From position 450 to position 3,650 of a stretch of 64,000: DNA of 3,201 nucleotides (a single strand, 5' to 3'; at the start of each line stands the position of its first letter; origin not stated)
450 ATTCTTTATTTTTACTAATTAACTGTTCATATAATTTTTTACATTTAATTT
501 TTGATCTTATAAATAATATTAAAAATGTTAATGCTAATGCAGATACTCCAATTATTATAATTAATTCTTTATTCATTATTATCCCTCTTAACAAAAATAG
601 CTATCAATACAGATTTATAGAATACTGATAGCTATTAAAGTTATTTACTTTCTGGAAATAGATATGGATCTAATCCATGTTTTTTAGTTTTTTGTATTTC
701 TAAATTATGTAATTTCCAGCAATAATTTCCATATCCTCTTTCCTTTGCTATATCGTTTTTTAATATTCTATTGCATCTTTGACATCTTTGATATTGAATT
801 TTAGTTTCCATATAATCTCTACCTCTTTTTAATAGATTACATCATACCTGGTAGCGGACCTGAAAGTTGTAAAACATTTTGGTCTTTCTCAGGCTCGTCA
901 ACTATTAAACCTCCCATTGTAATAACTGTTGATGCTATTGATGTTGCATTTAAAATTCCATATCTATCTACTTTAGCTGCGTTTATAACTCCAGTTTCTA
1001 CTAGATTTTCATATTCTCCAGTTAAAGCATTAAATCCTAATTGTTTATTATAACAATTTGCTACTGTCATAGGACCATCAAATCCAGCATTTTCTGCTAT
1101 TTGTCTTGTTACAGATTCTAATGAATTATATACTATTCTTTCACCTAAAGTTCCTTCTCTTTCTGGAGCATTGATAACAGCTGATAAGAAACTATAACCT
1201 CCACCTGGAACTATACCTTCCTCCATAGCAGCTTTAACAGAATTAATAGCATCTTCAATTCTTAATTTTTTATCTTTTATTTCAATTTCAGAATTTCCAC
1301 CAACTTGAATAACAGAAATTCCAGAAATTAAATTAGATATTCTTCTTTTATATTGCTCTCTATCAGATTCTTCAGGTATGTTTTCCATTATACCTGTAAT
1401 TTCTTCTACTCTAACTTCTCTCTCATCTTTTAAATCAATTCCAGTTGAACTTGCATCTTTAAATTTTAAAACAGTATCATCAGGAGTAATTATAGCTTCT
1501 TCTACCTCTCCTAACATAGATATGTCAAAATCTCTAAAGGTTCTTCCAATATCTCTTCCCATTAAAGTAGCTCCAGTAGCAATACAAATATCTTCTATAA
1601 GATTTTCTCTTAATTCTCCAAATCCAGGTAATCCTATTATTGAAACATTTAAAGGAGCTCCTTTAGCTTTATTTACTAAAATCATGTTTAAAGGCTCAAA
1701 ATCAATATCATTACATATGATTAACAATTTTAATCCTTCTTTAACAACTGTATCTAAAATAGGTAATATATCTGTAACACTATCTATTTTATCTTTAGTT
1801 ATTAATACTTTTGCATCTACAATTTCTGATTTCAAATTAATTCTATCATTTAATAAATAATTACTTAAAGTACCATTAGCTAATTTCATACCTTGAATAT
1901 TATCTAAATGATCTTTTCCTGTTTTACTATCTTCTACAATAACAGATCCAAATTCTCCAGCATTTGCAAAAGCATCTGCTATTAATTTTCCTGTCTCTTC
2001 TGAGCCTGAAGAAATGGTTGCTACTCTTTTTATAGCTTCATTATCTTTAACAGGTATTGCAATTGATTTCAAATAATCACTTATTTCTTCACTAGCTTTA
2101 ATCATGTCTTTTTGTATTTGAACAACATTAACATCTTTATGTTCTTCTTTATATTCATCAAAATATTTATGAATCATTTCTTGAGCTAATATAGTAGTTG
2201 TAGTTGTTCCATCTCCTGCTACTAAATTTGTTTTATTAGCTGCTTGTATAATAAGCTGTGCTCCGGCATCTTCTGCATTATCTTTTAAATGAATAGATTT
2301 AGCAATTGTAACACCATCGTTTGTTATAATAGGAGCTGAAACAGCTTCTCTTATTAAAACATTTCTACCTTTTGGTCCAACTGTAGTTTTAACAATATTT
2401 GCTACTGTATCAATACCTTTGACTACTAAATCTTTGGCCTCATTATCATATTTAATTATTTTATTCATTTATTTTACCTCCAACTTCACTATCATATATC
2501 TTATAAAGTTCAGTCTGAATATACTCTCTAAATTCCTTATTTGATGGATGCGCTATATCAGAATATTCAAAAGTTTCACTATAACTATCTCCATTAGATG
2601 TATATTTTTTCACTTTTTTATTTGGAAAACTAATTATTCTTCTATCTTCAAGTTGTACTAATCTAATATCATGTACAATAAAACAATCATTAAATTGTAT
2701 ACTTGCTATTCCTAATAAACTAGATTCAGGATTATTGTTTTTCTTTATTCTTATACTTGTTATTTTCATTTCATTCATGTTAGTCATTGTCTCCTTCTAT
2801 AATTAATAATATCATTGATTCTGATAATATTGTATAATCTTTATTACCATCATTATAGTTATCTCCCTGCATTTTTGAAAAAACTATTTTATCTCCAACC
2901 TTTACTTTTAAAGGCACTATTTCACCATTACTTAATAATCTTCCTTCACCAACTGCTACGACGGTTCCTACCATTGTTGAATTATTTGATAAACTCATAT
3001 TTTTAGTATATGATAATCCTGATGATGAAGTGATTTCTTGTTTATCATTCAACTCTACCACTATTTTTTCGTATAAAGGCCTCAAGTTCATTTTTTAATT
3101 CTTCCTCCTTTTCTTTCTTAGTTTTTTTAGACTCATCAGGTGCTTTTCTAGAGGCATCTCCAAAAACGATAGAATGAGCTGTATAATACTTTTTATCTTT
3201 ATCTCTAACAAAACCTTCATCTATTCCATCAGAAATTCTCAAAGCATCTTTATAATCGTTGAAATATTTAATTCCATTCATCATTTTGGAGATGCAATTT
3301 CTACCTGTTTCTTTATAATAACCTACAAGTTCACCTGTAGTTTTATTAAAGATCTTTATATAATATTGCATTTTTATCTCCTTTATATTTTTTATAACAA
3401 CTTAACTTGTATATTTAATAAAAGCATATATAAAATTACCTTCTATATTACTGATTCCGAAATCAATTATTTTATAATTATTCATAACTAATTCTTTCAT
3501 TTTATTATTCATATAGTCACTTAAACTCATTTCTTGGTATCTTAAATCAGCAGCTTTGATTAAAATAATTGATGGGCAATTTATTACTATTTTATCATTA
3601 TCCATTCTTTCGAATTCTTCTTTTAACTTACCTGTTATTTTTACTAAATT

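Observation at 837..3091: Phage-encoded GroES - SpoVG - GroEL cluster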

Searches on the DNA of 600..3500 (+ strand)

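Call 5: search_dna_similar(query=window:600-3500:+, collection=phages, mode=distant, max_rows=20)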
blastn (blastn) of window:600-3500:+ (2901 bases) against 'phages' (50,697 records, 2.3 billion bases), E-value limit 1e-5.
Records with a match: 6; places in all: 6; records where one place covers at least 80% of the query: 0.
Best place of each record, by identity: 60-80% 6.
By first word of the organism name: Cellulophaga 2; Bacteriophage 2; Staphylococcus 1; Bacteroides 1.
By host as written in the record: Cellulophaga baltica #14 2; - 2; Staphylococcus aureus 1; Bacteroides thetaiotaomicron VPI-5494 1.
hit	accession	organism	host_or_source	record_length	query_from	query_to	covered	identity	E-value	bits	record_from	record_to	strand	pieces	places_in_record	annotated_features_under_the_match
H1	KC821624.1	Cellulophaga phage phi14:2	Cellulophaga baltica #14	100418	599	1819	14%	68.4%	3e-13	150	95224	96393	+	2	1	chaperonin GroEL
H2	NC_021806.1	Cellulophaga phage phi14:2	Cellulophaga baltica #14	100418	599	1819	14%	68.4%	3e-13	150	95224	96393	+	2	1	g105: chaperonin groEL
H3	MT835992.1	Bacteriophage sp.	human fecal samples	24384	1571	1814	8%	67.8%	1e-11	80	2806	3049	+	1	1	record has no annotation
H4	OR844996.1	Staphylococcus phage SA 1306 Kay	Staphylococcus aureus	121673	1571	1805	8%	69.5%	2e-14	88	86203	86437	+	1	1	record has no annotation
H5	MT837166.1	Bacteriophage sp.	human fecal samples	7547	1567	1785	8%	66.5%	3e-6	61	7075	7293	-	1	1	record has no annotation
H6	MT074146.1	Bacteroides phage SJC03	Bacteroides thetaiotaomicron VPI-5494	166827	1567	1665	3%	73.7%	9e-7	63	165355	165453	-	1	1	hypothetical protein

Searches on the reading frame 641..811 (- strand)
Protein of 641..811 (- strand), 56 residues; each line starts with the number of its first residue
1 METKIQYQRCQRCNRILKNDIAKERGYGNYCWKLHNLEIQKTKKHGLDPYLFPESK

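Call 3: search_protein_families(library=pfam, proteins=[window:641-811:-], max_evalue=0.01)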
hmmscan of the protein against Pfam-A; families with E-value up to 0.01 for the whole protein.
window:641-811:- (56 aa): 1 family
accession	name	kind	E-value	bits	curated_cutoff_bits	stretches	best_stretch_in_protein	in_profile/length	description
PF19474.4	DUF6011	-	1.2e-06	28.4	26.6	1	8-34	9-35/37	Family of unknown function (DUF6011)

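Call 4: search_protein_families(library=phrogs, proteins=[window:641-811:-], max_evalue=0.01)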
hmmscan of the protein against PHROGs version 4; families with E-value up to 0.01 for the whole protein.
window:641-811:- (56 aa): 1 family
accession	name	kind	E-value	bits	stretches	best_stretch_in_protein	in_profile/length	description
phrog_25989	-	unknown function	6.4e-06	27.4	1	7-33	2-28/70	-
